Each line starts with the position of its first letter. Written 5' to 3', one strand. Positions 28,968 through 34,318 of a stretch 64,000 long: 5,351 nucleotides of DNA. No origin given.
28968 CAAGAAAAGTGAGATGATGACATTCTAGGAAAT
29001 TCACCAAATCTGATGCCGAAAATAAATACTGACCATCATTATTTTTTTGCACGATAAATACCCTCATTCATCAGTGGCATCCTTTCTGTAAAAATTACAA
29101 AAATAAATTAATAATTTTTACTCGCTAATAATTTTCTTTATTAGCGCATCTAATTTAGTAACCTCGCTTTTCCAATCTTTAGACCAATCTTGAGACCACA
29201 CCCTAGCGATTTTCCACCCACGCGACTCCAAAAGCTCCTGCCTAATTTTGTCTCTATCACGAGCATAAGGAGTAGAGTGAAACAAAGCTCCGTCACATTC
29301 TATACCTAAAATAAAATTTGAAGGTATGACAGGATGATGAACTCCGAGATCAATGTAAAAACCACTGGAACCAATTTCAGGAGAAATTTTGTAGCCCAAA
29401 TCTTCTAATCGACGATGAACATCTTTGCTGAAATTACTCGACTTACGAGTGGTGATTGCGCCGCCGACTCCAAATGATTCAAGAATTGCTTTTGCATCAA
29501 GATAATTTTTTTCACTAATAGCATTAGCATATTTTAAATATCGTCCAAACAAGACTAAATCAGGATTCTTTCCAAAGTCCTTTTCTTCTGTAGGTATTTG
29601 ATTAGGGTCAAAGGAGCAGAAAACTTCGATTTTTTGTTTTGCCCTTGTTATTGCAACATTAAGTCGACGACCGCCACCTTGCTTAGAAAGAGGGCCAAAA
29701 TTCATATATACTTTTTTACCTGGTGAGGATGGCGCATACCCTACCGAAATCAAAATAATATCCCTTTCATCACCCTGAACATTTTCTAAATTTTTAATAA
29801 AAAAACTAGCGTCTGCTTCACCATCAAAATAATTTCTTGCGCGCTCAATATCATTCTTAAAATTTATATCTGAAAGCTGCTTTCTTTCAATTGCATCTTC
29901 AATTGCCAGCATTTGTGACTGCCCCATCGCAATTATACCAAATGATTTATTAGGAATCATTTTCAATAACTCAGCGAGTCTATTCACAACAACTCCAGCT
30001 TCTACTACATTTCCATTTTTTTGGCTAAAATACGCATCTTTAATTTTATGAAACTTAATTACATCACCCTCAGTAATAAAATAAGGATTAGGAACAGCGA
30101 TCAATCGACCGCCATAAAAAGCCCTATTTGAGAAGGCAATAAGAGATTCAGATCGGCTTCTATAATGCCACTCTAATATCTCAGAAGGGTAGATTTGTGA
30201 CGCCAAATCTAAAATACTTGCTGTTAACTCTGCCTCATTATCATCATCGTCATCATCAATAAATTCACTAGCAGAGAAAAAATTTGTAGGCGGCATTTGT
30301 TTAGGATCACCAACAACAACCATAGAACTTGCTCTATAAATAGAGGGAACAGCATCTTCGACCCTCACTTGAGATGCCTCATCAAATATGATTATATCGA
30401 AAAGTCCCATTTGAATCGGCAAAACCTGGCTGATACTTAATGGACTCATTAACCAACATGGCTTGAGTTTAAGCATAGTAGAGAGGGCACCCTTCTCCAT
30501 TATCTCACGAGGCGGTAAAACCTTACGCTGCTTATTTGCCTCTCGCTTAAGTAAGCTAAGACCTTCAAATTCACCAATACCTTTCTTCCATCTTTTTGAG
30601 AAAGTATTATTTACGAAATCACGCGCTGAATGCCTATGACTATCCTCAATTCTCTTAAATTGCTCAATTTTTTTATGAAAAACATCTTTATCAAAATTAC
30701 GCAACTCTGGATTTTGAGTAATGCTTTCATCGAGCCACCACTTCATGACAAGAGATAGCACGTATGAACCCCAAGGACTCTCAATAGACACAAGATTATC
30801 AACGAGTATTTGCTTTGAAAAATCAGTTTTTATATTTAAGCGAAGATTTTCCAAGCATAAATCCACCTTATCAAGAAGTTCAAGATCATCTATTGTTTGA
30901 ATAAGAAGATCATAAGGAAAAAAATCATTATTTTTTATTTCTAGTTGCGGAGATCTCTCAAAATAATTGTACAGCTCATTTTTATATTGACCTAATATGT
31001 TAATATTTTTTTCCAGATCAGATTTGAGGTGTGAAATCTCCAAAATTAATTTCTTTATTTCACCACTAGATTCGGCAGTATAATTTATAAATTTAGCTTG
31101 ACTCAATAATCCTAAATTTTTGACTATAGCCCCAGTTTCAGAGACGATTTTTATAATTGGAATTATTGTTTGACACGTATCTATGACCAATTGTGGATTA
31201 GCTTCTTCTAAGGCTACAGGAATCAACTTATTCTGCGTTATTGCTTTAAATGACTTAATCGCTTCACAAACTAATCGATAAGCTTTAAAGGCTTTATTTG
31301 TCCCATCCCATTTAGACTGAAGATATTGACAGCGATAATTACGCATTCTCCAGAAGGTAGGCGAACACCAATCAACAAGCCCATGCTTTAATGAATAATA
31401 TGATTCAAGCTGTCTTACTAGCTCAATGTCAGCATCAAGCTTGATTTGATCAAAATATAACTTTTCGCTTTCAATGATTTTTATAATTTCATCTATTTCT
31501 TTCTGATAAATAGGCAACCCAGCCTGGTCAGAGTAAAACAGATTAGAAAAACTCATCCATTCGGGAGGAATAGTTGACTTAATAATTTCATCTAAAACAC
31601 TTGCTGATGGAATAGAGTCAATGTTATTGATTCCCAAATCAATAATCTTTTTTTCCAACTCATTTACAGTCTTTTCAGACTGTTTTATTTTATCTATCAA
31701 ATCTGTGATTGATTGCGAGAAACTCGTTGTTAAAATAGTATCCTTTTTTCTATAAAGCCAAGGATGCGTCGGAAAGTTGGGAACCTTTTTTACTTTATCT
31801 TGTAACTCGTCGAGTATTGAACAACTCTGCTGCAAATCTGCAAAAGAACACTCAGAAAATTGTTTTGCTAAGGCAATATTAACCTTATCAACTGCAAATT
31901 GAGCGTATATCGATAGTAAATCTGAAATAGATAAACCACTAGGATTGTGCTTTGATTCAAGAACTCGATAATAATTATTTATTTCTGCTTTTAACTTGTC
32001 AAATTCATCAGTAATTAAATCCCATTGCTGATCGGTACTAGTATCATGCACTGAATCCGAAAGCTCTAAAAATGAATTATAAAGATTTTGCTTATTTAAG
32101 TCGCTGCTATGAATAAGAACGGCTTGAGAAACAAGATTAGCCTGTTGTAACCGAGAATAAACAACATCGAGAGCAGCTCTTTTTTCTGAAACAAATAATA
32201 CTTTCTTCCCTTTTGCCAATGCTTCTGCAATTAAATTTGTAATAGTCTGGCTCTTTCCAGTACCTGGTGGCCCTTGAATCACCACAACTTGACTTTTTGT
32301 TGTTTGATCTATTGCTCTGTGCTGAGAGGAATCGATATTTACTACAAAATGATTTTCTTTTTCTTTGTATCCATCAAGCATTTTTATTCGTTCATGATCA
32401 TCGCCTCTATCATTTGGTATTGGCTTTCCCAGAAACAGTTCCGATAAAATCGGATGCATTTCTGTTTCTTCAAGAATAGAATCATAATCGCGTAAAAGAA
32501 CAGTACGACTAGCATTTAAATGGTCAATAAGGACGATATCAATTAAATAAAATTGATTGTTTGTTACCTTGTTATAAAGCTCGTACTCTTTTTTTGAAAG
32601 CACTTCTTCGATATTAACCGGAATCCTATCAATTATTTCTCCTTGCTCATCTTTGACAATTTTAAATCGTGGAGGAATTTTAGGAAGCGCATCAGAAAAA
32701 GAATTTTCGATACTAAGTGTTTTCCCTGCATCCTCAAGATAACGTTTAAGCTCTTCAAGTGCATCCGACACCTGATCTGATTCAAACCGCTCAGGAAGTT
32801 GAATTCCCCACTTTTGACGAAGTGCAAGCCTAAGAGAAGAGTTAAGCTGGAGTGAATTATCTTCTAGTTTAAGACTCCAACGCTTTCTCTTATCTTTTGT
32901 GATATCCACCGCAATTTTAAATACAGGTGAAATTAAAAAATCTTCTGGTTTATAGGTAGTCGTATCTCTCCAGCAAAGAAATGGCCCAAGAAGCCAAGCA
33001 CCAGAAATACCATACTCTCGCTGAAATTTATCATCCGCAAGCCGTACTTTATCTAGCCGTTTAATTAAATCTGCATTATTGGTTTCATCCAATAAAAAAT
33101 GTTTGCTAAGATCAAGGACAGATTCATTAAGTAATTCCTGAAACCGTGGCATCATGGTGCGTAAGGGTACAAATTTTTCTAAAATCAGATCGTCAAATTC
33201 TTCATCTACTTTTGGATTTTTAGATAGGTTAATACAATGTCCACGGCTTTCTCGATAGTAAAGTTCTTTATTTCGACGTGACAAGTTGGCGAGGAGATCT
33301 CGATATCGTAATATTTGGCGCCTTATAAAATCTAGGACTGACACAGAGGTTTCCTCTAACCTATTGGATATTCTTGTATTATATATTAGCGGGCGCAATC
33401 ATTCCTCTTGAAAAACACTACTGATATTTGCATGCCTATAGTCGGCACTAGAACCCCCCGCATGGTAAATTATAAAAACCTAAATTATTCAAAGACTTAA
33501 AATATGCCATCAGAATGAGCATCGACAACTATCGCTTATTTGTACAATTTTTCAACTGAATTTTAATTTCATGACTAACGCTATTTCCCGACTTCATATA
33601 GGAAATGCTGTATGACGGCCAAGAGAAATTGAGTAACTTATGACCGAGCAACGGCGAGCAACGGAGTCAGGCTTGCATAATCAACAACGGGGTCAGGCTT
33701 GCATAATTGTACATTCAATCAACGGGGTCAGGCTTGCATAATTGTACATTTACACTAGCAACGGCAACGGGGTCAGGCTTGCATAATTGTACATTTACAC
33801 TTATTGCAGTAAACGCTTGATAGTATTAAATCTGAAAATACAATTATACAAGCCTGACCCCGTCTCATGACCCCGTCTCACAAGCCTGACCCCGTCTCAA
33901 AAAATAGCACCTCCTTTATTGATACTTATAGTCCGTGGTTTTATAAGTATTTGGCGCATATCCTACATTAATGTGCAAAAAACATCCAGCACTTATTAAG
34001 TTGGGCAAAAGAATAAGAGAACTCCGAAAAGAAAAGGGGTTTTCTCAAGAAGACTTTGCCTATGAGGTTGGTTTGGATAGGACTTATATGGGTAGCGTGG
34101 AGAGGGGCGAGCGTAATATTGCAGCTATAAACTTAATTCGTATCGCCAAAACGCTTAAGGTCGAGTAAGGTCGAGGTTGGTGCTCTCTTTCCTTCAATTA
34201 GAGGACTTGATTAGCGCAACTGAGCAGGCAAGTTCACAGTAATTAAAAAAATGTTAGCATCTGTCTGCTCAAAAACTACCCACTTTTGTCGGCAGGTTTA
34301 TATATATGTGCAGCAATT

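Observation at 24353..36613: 12.3-kb defence block bracketed by an IS3 left end and a solo IS3 right end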

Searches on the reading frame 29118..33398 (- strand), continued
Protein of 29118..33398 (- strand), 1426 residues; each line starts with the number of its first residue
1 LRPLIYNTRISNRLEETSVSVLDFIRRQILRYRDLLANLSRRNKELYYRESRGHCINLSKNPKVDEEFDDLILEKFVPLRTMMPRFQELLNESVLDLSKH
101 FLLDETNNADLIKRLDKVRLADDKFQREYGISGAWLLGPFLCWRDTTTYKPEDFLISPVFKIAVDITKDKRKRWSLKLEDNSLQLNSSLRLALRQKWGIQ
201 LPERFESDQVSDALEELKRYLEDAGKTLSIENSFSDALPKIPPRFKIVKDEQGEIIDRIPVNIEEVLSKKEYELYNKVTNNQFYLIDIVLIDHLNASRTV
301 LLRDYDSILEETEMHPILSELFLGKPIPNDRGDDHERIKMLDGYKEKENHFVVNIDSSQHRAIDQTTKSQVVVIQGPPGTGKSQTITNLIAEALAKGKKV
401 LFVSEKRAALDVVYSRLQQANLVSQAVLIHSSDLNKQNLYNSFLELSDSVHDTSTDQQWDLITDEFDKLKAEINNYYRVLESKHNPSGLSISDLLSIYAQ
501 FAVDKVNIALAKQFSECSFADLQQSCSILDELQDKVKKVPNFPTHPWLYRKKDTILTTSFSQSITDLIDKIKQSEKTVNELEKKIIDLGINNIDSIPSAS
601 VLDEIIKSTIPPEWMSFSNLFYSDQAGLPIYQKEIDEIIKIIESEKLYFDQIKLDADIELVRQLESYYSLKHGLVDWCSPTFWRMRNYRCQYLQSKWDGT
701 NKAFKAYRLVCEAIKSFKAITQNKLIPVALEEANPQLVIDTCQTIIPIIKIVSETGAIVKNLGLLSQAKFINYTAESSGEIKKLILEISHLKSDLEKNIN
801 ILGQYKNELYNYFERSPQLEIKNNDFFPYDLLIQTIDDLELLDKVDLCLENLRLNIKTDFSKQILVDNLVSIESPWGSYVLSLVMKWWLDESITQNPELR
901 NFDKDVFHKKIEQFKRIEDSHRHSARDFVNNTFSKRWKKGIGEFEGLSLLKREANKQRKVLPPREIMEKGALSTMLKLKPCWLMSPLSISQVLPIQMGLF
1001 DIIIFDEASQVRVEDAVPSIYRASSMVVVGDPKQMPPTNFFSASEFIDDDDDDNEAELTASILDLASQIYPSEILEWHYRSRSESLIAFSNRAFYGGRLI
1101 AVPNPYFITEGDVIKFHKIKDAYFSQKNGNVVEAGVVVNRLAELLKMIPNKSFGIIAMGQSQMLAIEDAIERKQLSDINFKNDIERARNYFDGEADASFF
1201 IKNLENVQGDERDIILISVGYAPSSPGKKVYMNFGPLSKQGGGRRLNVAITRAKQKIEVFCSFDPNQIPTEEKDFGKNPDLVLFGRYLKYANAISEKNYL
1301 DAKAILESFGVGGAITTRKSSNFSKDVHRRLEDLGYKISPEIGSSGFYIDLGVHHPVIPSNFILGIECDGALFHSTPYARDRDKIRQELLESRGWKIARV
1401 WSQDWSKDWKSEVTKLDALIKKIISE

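Call 74: find_encoding_contigs(protein=P0122, flank=10000, max_places=4)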
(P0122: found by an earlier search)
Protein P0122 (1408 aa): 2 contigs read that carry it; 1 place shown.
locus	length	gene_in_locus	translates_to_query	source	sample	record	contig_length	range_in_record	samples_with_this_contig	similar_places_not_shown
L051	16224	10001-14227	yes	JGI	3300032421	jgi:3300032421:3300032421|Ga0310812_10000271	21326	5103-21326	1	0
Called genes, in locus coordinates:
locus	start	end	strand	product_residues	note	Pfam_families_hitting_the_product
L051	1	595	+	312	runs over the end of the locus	PF09084:NMT1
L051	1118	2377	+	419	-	-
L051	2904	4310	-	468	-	PF00875:DNA_photolyase, PF03441:FAD_binding_7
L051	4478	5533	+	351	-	PF01699:Na_Ca_ex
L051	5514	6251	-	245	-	PF00403:HMA (weak), PF07291:MauE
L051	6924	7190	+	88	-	PF01637:ATPase_2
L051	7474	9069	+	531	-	PF02810:SEC-C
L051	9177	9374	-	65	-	PF13560:HTH_31, PF12844:HTH_19, PF01381:HTH_3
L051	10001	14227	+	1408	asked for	PF13195:DUF4011, PF13086:AAA_11, PF13245:AAA_19, PF13604:AAA_30 (weak), PF20720:nSTAND3 (weak), PF13086:AAA_11 (weak), PF13087:AAA_12, PF18741:MTES_1575, +1 more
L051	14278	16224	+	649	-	?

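Call 75: find_encoding_contigs(protein=P0121, flank=10000, max_places=3)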
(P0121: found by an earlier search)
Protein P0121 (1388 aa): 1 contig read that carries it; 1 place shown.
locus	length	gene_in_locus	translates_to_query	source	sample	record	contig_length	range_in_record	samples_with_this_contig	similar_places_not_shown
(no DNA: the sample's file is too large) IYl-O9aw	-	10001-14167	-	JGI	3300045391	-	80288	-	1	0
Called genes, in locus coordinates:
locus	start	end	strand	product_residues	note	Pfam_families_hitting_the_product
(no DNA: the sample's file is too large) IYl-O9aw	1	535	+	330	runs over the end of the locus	PF09084:NMT1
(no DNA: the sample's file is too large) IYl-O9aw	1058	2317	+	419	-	-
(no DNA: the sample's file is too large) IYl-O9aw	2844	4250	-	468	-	PF00875:DNA_photolyase, PF03441:FAD_binding_7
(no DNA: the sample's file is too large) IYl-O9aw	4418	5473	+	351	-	PF01699:Na_Ca_ex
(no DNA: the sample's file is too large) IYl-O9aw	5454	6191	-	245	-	PF00403:HMA (weak), PF07291:MauE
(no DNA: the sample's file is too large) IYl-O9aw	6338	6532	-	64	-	-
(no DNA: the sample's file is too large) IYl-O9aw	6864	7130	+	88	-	PF01637:ATPase_2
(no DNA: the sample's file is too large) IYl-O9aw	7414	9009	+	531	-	PF02810:SEC-C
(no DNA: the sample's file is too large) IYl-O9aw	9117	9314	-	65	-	PF13560:HTH_31, PF12844:HTH_19, PF01381:HTH_3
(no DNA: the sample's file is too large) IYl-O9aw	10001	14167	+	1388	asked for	PF13195:DUF4011 (weak), PF13086:AAA_11, PF13245:AAA_19, PF13604:AAA_30 (weak), PF20720:nSTAND3 (weak), PF13086:AAA_11 (weak), PF13087:AAA_12, PF18741:MTES_1575, +1 more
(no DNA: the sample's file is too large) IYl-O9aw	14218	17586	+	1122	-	PF01443:Viral_helicase1 (faint), PF13482:RNase_H_2, PF04851:ResIII (weak), PF13086:AAA_11 (weak), PF13245:AAA_19, PF13604:AAA_30, PF20720:nSTAND3 (faint), PF13087:AAA_12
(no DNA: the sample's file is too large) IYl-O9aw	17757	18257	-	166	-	PF00665:rve, PF13683:rve_3, PF13333:rve_2 (weak)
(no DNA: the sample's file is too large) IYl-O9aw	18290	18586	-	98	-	-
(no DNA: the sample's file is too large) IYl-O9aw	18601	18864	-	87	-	PF01527:HTH_Tnp_1, PF13384:HTH_23 (weak), PF13551:HTH_29 (weak)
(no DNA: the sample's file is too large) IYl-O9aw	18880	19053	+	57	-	-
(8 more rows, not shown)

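Call 76: find_encoding_contigs(protein=P0123, flank=10000, max_places=3)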
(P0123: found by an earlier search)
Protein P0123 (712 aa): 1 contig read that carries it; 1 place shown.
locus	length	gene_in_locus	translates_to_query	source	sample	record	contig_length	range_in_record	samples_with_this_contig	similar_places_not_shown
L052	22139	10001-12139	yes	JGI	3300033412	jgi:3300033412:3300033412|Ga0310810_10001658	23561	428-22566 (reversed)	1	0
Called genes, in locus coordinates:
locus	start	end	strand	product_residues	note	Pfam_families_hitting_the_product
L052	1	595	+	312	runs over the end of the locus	PF09084:NMT1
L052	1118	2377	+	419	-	-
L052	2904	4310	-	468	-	PF00875:DNA_photolyase, PF03441:FAD_binding_7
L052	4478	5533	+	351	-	PF01699:Na_Ca_ex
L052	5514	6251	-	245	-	PF00403:HMA (weak), PF07291:MauE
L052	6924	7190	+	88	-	PF01637:ATPase_2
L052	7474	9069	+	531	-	PF02810:SEC-C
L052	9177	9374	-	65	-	PF13560:HTH_31, PF12844:HTH_19, PF01381:HTH_3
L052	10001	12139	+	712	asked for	PF13195:DUF4011, PF20720:nSTAND3 (weak), PF09848:SLFN-g3_helicase (weak), PF13086:AAA_11, PF13245:AAA_19, PF13604:AAA_30 (weak)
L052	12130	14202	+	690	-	PF13086:AAA_11 (weak), PF13087:AAA_12, PF18741:MTES_1575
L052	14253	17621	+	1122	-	PF01443:Viral_helicase1 (faint), PF13482:RNase_H_2, PF04851:ResIII (weak), PF13086:AAA_11 (weak), PF13245:AAA_19, PF13604:AAA_30, PF20720:nSTAND3 (faint), PF13087:AAA_12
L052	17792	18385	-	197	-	PF00665:rve, PF13683:rve_3, PF13333:rve_2 (weak)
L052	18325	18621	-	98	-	-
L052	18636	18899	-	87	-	PF01527:HTH_Tnp_1, PF13384:HTH_23 (weak), PF13551:HTH_29 (weak)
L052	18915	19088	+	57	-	-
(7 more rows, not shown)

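Call 79: find_encoding_contigs(protein=P0128, flank=10000, max_places=6)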
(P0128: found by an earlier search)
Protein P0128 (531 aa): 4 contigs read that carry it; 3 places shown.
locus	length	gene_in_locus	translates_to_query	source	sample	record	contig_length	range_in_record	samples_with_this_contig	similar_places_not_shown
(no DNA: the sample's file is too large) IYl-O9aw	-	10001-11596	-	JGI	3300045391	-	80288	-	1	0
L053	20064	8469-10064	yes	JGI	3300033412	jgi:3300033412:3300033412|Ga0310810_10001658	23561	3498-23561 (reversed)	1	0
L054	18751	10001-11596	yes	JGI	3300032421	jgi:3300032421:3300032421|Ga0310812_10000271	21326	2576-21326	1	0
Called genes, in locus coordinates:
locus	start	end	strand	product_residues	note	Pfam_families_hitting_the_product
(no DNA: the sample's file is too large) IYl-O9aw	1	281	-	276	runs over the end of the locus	PF08543:Phos_pyr_kin, PF00294:PfkB (weak)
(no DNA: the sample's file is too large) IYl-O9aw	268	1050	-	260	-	PF02110:HK, PF08543:Phos_pyr_kin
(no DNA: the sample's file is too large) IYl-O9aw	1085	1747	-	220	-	PF02581:TMP-TENI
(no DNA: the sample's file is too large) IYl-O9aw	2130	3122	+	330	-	PF09084:NMT1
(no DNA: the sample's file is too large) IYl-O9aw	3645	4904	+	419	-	-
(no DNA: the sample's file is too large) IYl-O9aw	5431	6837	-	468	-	PF00875:DNA_photolyase, PF03441:FAD_binding_7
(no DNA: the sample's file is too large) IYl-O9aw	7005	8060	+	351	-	PF01699:Na_Ca_ex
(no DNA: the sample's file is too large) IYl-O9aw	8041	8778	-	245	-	PF00403:HMA (weak), PF07291:MauE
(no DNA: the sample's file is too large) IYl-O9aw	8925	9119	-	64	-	-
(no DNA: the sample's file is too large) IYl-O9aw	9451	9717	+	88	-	PF01637:ATPase_2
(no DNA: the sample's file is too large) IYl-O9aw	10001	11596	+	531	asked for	PF02810:SEC-C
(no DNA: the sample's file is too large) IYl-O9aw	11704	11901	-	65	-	PF13560:HTH_31, PF12844:HTH_19, PF01381:HTH_3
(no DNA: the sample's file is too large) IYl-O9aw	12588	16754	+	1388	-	PF13195:DUF4011 (weak), PF13086:AAA_11, PF13245:AAA_19, PF13604:AAA_30 (weak), PF20720:nSTAND3 (weak), PF13086:AAA_11 (weak), PF13087:AAA_12, PF18741:MTES_1575, +1 more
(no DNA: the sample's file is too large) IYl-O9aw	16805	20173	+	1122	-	PF01443:Viral_helicase1 (faint), PF13482:RNase_H_2, PF04851:ResIII (weak), PF13086:AAA_11 (weak), PF13245:AAA_19, PF13604:AAA_30, PF20720:nSTAND3 (faint), PF13087:AAA_12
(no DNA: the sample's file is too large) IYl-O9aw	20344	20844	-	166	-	PF00665:rve, PF13683:rve_3, PF13333:rve_2 (weak)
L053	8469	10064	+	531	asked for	PF02810:SEC-C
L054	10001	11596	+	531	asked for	PF02810:SEC-C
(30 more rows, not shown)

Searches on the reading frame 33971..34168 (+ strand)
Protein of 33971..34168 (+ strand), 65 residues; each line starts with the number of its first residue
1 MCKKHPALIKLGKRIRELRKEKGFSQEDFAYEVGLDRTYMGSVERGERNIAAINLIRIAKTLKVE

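Call 8: search_protein_families(library=pfam, proteins=[window:33971-34168:+], max_evalue=0.01)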
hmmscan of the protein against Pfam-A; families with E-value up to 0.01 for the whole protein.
window:33971-34168:+ (65 aa): 4 families
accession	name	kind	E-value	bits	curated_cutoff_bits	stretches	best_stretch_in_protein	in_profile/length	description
PF01381.28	HTH_3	-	1.1e-11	45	23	1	15-64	1-50/55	Helix-turn-helix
PF12844.13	HTH_19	-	7.5e-09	35.8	30.2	1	12-64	1-53/64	Helix-turn-helix domain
PF13560.12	HTH_31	-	2.4e-08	34.6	27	1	11-61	2-53/64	Helix-turn-helix domain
PF13443.12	HTH_26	-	0.0019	18.9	22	1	14-64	1-52/63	Cro/C1-type HTH DNA-binding domain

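Call 24: search_protein_families(library=padloc, proteins=[window:33971-34168:+], max_evalue=0.001)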
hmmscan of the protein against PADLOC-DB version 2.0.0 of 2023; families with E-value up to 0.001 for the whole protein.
window:33971-34168:+ (65 aa): 14 families
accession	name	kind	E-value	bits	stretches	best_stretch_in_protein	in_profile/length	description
PDLC03664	Control_protein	-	3.5e-20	70.3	1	7-65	10-68/74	control protein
PDLC03665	Control_protein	-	2.3e-19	67.4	1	9-64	7-63/77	control protein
PDLC03666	Control_protein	-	3.5e-13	47.8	1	10-65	6-61/77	control protein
PDLC03668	Control_protein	-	3.7e-12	44.6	1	10-64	8-62/79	control protein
PDLC03671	Control_protein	-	4.1e-11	41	1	11-63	15-67/84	control protein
PDLC04142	capH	-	1.9e-10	39.7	1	10-64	6-60/103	capH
PDLC02926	HTH_VI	-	9.6e-10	36.6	1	10-64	1-55/92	-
PDLC03536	REase_II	-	2.1e-06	25.6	1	11-64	11-64/237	Type II restriction enzyme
PDLC04775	PDC-M69A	-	3.6e-06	25.4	1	10-64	7-61/113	-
PDLC03952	RmrA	-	5.3e-06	23.5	1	12-63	24-75/395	-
PDLC03953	RmrA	-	2.7e-05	21.6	1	11-63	6-58/373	-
PDLC03947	RmrA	-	0.00042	17.3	1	11-63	12-64/383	-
PDLC04762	PDC-M64C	-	0.0005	18.1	1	10-63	27-80/97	-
PDLC04760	PDC-M64C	-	0.00075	17.8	1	9-63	25-79/93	-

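Call 25: search_protein_families(library=ncbifam, proteins=[window:33971-34168:+], max_evalue=0.001)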
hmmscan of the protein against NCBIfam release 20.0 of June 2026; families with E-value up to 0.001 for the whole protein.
window:33971-34168:+ (65 aa): 8 families
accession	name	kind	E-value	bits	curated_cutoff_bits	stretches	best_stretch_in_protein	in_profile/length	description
NF006015.0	PRK08154.1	subfamily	1.1e-10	41.2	204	1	4-64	24-84/314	anaerobic benzoate catabolism transcriptional regulator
NF041951.1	phage_RstR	subfamily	3.6e-09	36.9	80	1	10-64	2-56/108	RstR family transcriptional repressor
TIGR03070.1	couple_hipB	subfamily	1.7e-08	34.3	71.65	1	10-62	2-54/58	type II toxin-antitoxin system Y4mF family antitoxin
NF047948.1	male_kill_WMK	equivalog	1.3e-07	31.4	300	1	3-64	155-216/300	WO male-killing family protein Wmk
NF038139.1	Reg_Aceta_RamB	equivalog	1.2e-06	27.4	700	1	11-64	3-56/465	acetate metabolism transcriptional regulator RamB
NF046032.1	TransRegSlrRBacil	equivalog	5.8e-06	26.5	250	1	11-65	2-57/149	HTH-type transcriptional regulator SlrR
NF007257.0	PRK09706.1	subfamily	9.8e-05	22.2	101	1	10-63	5-58/135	transcriptional repressor DicA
TIGR03830.1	CxxCG_CxxCG_HTH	subfamily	0.00064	19.5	61.8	1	11-60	66-117/127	type II TA system antitoxin MqsA family protein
